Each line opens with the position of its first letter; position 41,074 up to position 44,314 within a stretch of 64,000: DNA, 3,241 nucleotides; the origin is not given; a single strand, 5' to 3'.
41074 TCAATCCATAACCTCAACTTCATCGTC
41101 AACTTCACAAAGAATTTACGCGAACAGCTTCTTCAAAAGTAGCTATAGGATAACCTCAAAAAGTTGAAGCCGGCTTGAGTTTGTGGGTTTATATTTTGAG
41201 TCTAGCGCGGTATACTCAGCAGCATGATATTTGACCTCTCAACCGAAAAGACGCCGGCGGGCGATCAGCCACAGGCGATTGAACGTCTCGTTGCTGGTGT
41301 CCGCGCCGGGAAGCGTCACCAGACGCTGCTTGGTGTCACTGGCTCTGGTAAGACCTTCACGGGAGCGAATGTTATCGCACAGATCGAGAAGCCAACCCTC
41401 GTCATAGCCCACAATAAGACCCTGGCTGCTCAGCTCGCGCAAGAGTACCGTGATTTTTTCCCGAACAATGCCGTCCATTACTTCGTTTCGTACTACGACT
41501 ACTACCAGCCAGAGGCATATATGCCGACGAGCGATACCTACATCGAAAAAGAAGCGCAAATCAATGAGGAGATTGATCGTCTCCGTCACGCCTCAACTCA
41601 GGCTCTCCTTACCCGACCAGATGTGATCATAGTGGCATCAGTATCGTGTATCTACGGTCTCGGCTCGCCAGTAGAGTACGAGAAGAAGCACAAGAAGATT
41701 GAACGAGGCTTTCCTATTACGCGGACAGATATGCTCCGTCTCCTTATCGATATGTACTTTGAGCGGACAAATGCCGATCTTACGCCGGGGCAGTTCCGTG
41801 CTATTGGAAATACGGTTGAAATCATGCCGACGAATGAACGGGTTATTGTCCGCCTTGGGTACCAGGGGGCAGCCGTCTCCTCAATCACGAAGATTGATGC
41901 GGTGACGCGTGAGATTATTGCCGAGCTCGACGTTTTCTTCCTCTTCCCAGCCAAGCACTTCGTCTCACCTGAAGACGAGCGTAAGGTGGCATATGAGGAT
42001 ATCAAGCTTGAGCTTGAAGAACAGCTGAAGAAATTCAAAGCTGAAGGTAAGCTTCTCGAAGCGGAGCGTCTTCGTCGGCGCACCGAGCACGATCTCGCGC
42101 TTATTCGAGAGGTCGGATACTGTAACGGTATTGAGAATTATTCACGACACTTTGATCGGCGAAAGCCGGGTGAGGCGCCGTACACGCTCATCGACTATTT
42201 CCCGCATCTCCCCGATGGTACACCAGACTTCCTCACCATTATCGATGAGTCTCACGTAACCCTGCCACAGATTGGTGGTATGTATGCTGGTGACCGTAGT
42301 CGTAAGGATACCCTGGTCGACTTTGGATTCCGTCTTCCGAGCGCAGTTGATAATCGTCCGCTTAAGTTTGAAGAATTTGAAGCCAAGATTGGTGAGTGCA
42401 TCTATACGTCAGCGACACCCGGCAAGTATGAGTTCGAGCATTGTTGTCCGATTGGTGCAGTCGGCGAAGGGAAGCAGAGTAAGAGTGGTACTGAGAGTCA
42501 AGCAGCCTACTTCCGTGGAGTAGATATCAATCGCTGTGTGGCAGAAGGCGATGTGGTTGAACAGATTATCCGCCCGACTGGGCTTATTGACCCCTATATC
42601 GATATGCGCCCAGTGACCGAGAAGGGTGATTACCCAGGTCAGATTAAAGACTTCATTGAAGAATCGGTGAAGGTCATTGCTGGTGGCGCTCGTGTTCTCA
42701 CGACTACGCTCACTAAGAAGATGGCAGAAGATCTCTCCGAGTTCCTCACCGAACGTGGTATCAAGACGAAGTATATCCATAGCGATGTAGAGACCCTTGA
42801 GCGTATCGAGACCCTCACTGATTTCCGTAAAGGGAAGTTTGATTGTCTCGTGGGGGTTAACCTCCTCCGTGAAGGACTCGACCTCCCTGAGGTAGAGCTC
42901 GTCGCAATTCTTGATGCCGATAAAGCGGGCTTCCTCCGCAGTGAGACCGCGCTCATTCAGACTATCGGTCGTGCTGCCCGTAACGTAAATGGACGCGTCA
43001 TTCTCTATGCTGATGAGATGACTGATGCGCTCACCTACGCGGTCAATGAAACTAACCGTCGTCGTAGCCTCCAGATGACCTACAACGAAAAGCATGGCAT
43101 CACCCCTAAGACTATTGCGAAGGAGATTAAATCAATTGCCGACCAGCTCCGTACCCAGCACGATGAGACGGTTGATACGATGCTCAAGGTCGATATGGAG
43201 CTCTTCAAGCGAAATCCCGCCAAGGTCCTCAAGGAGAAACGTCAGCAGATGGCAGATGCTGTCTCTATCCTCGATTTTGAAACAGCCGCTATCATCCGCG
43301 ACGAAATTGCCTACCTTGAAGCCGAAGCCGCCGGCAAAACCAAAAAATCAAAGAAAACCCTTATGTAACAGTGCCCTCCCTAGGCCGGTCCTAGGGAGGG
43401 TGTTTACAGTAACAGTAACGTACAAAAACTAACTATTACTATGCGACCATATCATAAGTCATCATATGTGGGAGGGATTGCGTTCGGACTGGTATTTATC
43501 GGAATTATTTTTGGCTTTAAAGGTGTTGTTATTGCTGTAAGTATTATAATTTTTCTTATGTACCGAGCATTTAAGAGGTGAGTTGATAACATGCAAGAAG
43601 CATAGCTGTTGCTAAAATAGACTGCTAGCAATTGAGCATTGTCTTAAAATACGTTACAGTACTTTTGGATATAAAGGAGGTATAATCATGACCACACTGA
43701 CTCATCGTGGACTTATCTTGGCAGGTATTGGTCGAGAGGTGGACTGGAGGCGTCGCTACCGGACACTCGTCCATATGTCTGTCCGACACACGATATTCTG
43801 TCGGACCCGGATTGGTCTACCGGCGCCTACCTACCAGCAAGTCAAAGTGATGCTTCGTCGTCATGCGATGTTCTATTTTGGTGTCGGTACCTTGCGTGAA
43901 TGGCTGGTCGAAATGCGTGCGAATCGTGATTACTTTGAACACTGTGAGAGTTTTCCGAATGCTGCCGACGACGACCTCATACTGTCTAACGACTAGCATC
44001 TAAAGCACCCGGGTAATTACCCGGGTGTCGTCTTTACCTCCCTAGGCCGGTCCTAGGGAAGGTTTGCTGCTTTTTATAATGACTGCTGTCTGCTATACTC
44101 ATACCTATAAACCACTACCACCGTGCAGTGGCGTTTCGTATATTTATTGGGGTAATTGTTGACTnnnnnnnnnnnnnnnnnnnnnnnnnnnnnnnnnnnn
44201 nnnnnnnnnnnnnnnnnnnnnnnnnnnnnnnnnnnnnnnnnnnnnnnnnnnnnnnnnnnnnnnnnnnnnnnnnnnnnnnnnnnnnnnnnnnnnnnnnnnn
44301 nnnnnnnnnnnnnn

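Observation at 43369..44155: Small cassette between uvrB and uvrA bracketed by identical palindromes, containing a 46-aa hydrophobic peptide ORF and a 102-aa Arg-rich ORF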

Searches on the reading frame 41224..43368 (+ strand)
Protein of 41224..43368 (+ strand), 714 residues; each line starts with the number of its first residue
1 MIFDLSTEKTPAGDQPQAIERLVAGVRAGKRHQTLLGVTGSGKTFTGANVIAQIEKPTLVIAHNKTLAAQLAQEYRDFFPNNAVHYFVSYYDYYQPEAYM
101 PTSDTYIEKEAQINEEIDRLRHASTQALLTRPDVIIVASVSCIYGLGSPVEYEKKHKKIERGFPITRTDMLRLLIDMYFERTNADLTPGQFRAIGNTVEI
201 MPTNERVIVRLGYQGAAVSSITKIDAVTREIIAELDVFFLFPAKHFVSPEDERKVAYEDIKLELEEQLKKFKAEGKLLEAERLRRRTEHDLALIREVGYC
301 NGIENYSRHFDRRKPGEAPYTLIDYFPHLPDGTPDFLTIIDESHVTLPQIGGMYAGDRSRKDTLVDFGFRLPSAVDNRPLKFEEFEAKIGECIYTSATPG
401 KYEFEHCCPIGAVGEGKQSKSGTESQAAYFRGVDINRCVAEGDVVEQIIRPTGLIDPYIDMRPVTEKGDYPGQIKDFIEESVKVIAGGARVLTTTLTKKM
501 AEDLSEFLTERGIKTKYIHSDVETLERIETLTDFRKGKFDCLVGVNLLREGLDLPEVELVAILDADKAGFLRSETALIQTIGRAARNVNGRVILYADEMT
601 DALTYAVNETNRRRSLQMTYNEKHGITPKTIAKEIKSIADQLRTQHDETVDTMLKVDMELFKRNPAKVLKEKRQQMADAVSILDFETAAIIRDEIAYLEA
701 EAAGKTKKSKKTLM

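Call 6: search_protein_families(library=pfam, proteins=[window:41224-43368:+], max_evalue=1)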
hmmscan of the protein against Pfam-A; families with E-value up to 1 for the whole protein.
window:41224-43368:+ (714 aa): 9 families
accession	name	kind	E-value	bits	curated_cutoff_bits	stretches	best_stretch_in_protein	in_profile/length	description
PF00271.37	Helicase_C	-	2.8e-20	73.1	23.5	1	486-587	13-109/110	Helicase conserved C-terminal domain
PF12344.14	UvrB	-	3.7e-20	71.9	27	1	594-636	1-43/43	Ultra-violet resistance protein B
PF17757.6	UvrB_inter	-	1.8e-17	63.7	22.9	1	159-246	3-91/91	UvrB interaction domain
PF04851.21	ResIII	-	1.6e-12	48.1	22.5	1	13-136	6-130/164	Type III restriction enzyme, res subunit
PF02151.25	UVR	-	2.5e-06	27.5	21.5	1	667-700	2-35/36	UvrB/uvrC motif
PF00270.35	DEAD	-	0.0001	22.5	26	1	15-85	4-77/167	DEAD/DEAH box helicase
PF13604.12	AAA_30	-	0.00074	19.7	27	1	14-76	5-67/191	AAA domain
PF13307.12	Helicase_C_2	-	0.012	16.1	25.3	1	479-560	2-86/170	Helicase C-terminal domain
PF13401.12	AAA_22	-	0.045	14.5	27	1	29-72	4-51/130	AAA domain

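Call 12: find_related_loci(query=window:41224-43365:+, collection=genome_contigs, flank=6000)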
Query window:41224-43365:+ (714 aa) in genome_contigs; peptide patterns used: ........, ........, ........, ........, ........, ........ (x = any residue, [..] = any of these).
600 stretches matched a pattern (row limit reached: there are more); 600 encode a relative of the query (tblastn E <= 1e-3); the best 80 are kept; 80 distinct loci.
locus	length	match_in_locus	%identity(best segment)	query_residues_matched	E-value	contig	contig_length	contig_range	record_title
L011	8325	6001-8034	64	3-712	0e+0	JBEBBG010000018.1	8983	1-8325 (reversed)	MAG: Candidatus Parcubacteria bacterium isolate arikareeriver_2019_sw_WHONDRS-S19S_0023_B_bin.8 scaffold_663510, whole g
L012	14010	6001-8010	64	3-699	0e+0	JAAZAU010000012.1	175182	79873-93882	MAG: Parcubacteria group bacterium isolate AS06rmzACSIP_46 606696_AS06, whole genome shotgun sequence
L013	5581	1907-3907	64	3-698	0e+0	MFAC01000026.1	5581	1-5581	MAG: Candidatus Campbellbacteria bacterium RIFCSPLOWO2_02_35_12 rifcsplowo2_02_sub10_scaffold_5201, whole genome shotgun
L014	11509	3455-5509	63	1-699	0e+0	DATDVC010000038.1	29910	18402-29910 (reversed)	MAG TPA_asm: Candidatus Paceibacterota bacterium isolate SMAG_U8074 k141_430725, whole genome shotgun sequence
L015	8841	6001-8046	63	3-711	0e+0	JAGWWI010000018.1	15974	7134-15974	MAG: Patescibacteria group bacterium isolate REEB44 contig-150_4514, whole genome shotgun sequence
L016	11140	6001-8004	60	2-700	0e+0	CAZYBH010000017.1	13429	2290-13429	MAG TPA_asm: uncultured Candidatus Saccharibacteria bacterium isolate SRP257259_co1_236 genome assembly, contig: NODE_62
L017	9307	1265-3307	60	2-698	0e+0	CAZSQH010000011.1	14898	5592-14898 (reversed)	MAG TPA_asm: uncultured Candidatus Saccharibacteria bacterium isolate SRP342105_co1_312 genome assembly, contig: NODE_54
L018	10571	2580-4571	60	2-699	0e+0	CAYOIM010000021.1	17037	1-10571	MAG TPA_asm: uncultured Bdellovibrionales bacterium isolate binchicken_co347_165 genome assembly, contig: NODE_1872_leng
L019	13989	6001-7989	58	10-698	0e+0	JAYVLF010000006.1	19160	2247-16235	MAG: Candidatus Paceibacterota bacterium isolate GL54_UP_metabat_24 GL54_UP_metabat_24_5, whole genome shotgun sequence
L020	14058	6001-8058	57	1-699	0e+0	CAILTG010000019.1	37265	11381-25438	MAG: Candidatus Magasanikbacteria bacterium isolate MJ-time_bin-2094 genome assembly, contig: bin-2094:019/101, whole ge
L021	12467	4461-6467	55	3-707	0e+0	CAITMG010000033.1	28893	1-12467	Candidatus Uhrbacteria bacterium isolate MJ110927B_bin-298 genome assembly, contig: bin-298:33/97, whole genome shotgun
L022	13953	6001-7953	53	3-699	0e+0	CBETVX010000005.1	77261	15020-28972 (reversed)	MAG TPA_asm: uncultured Eubacteriales bacterium isolate SRR13515399_binner123_Refined_12 genome assembly, contig: ERZ250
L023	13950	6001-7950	52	3-695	0e+0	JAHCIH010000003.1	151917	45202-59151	MAG: Anaerolineales bacterium isolate TGS_CHL7 CHL7_3, whole genome shotgun sequence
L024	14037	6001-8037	53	3-712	0e+0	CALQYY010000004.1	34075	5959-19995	MAG: Candidatus Magasanikbacteria bacterium isolate MiH-14oct19-207 genome assembly, contig: MiH-14oct19-C2257, whole ge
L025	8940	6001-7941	54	3-698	0e+0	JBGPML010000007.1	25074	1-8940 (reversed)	MAG: Patescibacteria group bacterium isolate OBJ_0618_7090110_239 k141_8055213_length_25074_cov_43.1481, whole genome sh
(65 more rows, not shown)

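Call 73: find_encoding_contigs(protein=window:41224-43365:+, flank=4000, max_places=10)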
Protein window:41224-43365:+ (714 aa): 4 contigs read that carry it; 2 places shown.
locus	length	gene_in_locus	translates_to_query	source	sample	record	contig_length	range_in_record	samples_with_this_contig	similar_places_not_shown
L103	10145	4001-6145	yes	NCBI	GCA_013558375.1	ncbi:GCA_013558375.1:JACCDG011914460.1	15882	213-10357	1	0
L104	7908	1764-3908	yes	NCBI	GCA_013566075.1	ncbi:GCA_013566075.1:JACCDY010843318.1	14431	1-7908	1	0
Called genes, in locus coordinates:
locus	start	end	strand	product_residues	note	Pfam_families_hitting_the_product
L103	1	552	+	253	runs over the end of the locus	?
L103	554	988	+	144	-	-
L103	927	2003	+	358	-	PF09587:PGA_cap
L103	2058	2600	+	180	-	PF00254:FKBP_C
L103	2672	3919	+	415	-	PF01702:TGT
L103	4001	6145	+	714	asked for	PF04851:ResIII, PF17757:UvrB_inter, PF27431:UvrB_3rd, PF00271:Helicase_C, PF12344:UvrB, PF02151:UVR (weak)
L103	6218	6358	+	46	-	-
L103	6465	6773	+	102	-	-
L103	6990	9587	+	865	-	PF02463:SMC_N (faint), PF13175:AAA_15 (faint), PF13191:AAA_16 (faint), PF13476:AAA_23 (faint), PF13555:AAA_29 (faint), PF20703:nSTAND1 (faint), PF17760:UvrA_inter, PF00005:ABC_tran (weak), +3 more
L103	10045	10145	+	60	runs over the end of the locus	-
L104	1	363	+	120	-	?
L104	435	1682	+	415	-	PF01702:TGT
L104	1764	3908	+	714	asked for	PF04851:ResIII, PF17757:UvrB_inter, PF27431:UvrB_3rd, PF00271:Helicase_C, PF12344:UvrB, PF02151:UVR (weak)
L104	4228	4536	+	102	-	-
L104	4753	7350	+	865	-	PF02463:SMC_N (faint), PF13175:AAA_15 (faint), PF13191:AAA_16 (faint), PF13476:AAA_23 (faint), PF13555:AAA_29 (faint), PF20703:nSTAND1 (faint), PF17760:UvrA_inter, PF00005:ABC_tran (weak), +3 more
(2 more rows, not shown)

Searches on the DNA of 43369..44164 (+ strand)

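Call 86: search_dna_similar(query=window:43369-44164:+, collection=plasmids, mode=distant, max_rows=5)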
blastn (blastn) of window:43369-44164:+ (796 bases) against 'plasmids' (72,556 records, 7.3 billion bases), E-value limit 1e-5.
No match.

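Call 87: search_dna_similar(query=window:43369-44164:+, collection=phages, mode=distant, max_rows=5)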
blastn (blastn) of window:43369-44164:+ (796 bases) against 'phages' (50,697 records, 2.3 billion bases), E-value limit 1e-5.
No match.

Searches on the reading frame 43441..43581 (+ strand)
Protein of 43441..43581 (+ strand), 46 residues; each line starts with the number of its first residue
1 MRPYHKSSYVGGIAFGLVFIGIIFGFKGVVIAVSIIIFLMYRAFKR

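Call 6: search_protein_families(library=pfam, proteins=[window:43441-43581:+], max_evalue=1)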
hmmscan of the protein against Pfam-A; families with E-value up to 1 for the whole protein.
window:43441-43581:+ (46 aa): 1 family
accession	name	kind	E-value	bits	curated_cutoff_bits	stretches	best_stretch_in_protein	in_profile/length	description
PF01034.25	Syndecan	-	0.54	10.7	25.2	1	18-43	8-34/64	Syndecan domain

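Call 34: find_homologous_proteins(query=window:43441-43578:+, max_evalue=1)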
Query seq(46 aa) (46 aa): 1 proteins with E <= 1 among 1 candidates.
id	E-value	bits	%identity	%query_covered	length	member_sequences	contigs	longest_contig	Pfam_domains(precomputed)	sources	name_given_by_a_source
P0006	2.2e-20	88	100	100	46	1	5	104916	-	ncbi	-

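Call 42: search_protein_families(library=ncbifam, proteins=[window:43441-43578:+], max_evalue=0.1)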
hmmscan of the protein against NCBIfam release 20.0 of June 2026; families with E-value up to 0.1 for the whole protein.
window:43441-43578:+ (46 aa): 1 family
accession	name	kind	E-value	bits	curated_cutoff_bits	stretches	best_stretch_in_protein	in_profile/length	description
NF041870.1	Wzy_EPS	equivalog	0.023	13.4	670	1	15-46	398-429/486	exopolysaccharide repeat unit polymerase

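Call 69: search_protein_families(library=padloc, proteins=[window:43441-43578:+], max_evalue=1)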
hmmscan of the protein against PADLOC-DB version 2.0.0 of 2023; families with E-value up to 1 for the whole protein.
window:43441-43578:+ (46 aa): 0 families

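Call 70: search_protein_families(library=phrogs, proteins=[window:43441-43578:+], max_evalue=1)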
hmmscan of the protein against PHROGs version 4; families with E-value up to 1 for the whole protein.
window:43441-43578:+ (46 aa): 2 families
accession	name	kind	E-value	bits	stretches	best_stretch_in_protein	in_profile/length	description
phrog_7300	-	unknown function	0.034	15.1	1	10-46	29-61/62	-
phrog_38292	-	unknown function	0.097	13.9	1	11-40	19-47/70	-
